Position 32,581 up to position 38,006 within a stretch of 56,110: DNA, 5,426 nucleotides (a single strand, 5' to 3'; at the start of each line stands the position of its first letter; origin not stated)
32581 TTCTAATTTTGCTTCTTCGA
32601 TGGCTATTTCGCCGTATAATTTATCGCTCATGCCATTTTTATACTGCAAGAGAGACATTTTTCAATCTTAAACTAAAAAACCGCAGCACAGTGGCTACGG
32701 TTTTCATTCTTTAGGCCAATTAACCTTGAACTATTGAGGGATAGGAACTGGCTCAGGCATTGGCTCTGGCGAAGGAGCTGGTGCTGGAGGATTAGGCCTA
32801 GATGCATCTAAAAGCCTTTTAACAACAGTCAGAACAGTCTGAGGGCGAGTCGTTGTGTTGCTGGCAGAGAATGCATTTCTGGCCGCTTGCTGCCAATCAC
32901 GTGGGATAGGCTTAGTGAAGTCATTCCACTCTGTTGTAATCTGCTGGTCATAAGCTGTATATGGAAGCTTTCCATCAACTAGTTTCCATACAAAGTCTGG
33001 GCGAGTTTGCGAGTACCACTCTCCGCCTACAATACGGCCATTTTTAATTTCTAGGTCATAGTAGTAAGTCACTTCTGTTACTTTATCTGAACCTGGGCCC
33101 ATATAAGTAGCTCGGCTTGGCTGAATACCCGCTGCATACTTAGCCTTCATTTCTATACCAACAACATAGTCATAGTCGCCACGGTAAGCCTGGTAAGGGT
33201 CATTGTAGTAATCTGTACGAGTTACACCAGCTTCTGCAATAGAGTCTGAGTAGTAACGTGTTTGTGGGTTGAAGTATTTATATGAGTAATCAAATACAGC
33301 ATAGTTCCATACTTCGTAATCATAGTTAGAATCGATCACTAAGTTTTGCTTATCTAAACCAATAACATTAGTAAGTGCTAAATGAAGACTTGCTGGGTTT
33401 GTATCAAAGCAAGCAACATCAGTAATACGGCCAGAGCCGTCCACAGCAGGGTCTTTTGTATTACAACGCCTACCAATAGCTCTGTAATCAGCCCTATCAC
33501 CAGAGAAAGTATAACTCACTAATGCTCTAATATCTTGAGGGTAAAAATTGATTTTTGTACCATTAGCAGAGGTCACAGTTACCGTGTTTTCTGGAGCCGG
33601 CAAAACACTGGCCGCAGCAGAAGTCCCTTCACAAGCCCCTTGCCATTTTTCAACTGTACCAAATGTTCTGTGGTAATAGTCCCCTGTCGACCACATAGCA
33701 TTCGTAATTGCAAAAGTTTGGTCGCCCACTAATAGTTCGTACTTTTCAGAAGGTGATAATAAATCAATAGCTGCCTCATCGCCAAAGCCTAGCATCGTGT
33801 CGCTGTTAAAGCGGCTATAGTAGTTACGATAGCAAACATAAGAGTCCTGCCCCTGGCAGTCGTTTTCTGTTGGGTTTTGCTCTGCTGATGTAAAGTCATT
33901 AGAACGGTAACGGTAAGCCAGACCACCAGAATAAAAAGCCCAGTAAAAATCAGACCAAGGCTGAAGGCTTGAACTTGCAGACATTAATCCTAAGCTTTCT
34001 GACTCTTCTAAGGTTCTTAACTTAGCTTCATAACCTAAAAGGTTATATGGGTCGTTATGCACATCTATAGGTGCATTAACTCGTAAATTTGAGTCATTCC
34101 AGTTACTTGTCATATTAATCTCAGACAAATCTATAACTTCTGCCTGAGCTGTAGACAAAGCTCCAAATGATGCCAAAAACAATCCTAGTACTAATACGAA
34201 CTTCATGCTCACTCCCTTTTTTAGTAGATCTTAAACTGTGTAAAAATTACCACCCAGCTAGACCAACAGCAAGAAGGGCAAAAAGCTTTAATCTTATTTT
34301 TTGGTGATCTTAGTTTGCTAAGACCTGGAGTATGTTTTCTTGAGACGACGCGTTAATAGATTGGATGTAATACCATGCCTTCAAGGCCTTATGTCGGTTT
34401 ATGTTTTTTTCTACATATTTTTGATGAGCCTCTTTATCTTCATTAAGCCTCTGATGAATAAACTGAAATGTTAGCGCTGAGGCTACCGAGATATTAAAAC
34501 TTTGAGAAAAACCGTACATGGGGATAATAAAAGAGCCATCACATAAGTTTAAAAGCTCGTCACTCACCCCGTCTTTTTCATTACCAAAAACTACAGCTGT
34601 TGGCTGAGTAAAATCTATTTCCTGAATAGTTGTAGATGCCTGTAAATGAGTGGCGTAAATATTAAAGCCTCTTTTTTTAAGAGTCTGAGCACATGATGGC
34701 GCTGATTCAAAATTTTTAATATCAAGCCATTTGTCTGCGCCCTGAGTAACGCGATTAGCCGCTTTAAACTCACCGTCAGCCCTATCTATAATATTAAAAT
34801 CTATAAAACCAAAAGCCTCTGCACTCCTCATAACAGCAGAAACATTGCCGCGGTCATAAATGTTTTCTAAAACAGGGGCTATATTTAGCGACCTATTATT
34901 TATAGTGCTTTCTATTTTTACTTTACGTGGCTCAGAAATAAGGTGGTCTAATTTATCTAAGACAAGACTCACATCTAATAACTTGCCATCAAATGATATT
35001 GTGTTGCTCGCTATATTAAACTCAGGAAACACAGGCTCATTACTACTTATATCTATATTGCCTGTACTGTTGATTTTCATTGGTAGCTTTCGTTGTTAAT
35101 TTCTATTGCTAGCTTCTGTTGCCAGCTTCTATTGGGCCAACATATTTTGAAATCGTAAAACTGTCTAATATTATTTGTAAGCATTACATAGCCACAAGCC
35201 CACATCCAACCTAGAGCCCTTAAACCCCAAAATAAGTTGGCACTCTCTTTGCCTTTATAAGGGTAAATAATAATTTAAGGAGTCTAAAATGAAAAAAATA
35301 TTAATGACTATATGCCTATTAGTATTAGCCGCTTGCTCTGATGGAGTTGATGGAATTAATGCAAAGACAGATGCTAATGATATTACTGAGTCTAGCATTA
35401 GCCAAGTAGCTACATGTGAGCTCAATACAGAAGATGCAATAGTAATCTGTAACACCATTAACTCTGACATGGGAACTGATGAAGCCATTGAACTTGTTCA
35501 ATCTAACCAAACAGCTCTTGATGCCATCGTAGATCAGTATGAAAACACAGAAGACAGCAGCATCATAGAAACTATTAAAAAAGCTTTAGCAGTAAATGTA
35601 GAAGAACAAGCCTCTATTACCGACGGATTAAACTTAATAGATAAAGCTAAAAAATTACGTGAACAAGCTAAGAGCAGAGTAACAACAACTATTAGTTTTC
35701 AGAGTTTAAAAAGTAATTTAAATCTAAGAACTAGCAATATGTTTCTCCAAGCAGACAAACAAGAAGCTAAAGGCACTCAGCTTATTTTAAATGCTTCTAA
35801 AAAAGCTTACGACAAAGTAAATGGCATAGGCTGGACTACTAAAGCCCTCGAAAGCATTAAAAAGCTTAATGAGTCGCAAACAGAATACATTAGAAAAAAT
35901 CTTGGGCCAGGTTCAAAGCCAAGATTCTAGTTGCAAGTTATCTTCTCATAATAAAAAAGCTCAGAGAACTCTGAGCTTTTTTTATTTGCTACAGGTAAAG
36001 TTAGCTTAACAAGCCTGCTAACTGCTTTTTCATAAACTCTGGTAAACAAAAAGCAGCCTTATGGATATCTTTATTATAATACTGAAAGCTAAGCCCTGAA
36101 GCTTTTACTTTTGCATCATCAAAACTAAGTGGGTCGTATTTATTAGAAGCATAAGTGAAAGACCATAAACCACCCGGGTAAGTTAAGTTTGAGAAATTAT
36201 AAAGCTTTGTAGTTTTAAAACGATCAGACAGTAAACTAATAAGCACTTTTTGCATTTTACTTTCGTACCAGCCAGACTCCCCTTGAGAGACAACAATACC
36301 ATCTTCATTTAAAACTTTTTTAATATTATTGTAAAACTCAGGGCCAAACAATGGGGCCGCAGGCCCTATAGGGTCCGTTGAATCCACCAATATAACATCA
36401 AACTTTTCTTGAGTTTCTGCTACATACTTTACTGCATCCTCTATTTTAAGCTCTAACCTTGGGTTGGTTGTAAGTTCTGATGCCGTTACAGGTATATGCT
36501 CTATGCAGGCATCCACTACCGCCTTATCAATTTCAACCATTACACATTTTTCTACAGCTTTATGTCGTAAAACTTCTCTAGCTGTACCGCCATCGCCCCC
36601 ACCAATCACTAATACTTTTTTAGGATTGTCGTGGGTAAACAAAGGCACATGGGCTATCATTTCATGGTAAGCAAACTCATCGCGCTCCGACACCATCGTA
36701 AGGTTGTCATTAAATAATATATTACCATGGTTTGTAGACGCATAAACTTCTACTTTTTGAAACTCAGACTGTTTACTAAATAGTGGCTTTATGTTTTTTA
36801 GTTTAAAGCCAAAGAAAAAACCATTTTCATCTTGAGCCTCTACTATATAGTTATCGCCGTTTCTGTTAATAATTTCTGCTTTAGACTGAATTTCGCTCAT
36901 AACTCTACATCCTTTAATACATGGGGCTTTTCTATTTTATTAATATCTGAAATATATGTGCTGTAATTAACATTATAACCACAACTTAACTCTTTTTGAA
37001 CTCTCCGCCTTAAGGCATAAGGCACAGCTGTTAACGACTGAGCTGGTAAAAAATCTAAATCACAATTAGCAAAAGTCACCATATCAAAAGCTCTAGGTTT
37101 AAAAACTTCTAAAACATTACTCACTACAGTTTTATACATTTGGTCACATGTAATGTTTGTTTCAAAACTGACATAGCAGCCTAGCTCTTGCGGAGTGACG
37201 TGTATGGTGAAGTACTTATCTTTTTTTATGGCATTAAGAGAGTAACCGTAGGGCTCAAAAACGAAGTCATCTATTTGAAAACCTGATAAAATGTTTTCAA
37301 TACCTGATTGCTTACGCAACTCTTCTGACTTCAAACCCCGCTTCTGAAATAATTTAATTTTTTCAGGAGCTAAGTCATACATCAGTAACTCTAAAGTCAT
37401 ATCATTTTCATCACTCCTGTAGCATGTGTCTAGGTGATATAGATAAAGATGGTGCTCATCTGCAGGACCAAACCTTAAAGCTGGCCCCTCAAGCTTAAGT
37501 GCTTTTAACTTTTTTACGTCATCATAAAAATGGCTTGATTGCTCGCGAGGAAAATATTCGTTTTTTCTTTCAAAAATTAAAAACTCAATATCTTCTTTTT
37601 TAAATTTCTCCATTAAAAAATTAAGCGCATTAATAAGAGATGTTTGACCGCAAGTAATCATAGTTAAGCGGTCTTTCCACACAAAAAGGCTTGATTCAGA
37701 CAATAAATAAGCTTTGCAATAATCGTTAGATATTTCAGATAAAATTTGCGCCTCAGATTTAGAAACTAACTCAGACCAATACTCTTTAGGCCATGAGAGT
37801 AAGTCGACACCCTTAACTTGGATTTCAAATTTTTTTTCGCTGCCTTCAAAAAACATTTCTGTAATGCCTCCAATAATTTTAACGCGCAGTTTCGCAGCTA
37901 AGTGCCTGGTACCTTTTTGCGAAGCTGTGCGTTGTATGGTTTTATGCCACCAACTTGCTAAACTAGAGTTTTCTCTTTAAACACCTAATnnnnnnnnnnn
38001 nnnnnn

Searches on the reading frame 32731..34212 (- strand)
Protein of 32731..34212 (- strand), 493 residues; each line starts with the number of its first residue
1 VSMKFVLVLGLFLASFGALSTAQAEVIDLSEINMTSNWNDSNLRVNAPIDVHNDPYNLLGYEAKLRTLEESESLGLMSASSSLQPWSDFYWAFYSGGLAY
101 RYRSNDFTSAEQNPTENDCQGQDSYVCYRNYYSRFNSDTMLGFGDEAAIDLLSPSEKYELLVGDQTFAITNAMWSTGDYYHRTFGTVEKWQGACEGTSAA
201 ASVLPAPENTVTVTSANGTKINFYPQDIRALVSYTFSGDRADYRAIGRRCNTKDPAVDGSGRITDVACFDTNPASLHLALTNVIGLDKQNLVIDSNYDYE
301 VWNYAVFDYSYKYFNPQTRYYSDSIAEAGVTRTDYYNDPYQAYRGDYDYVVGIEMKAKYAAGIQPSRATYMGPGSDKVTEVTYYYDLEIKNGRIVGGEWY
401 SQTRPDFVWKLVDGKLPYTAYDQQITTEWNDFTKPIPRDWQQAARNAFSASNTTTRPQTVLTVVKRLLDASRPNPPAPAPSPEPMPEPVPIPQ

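Call 63: search_protein_families(library=pfam, proteins=[window:32731-34212:-], max_evalue=0.00001)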
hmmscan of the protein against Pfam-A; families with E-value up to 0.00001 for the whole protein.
window:32731-34212:- (493 aa): 1 family
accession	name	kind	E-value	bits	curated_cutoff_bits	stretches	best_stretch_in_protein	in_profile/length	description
PF16683.11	TGase_elicitor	-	1.5e-26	93.5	25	1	187-409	115-330/361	Transglutaminase elicitor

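Call 94: search_protein_families(library=ncbifam, proteins=[window:32731-34212:-], max_evalue=0.00001)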
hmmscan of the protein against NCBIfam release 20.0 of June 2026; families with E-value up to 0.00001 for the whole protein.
window:32731-34212:- (493 aa): 0 families

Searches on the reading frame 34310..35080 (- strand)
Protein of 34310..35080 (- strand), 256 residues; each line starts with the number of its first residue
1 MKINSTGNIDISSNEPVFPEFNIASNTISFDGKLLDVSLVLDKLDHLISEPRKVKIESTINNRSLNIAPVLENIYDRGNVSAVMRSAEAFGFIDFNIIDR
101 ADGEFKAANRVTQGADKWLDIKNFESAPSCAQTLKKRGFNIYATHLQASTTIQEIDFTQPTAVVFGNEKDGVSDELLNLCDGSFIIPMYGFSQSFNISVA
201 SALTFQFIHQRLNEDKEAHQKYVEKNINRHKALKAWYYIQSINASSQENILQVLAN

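Call 94: search_protein_families(library=ncbifam, proteins=[window:34310-35080:-], max_evalue=0.00001)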
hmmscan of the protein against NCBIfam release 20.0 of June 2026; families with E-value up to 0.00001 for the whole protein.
window:34310-35080:- (256 aa): 7 families
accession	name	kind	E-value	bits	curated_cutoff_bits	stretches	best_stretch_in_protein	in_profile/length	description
NF008295.0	PRK11081.1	equivalog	1.1e-34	120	227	1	51-213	4-165/230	tRNA (guanosine(18)-2'-O)-methyltransferase TrmH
TIGR00186.1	rRNA_methyl_3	equivalog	1.9e-23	83.2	160.15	1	57-206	84-234/240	23S rRNA (guanosine(2251)-2'-O)-methyltransferase RlmB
NF008386.0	PRK11181.1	equivalog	2.6e-12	46.5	366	1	57-211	86-242/244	23S rRNA (guanosine(2251)-2'-O)-methyltransferase RlmB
NF008117.0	PRK10864.1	equivalog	1.2e-11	44.4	267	1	70-203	200-333/344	tRNA/rRNA methyltransferase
NF007752.0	PRK10433.1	equivalog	2.6e-10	40.2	212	1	78-250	14-196/228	tRNA/rRNA methyltransferase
TIGR00050.1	rRNA_methyl_1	subfamily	4.1e-09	36.7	167.15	1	66-221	4-166/233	TrmJ/YjtD family RNA methyltransferase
NF000477.1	NshR_TsnR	equivalog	3.6e-07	29.9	425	1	60-205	111-257/266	NshR/TsnR family 23S rRNA methyltransferase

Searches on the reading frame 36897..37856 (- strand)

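Call 85: search_protein_families(library=ncbifam, proteins=[window:36897-37856:-], max_evalue=0.001)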
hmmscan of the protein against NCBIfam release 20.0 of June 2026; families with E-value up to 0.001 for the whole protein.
window:36897-37856:- (319 aa): 1 family
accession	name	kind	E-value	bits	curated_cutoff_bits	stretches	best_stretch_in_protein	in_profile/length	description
TIGR00535.1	SAM_DCase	equivalog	1e-47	162.8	233.15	1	3-300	1-329/334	adenosylmethionine decarboxylase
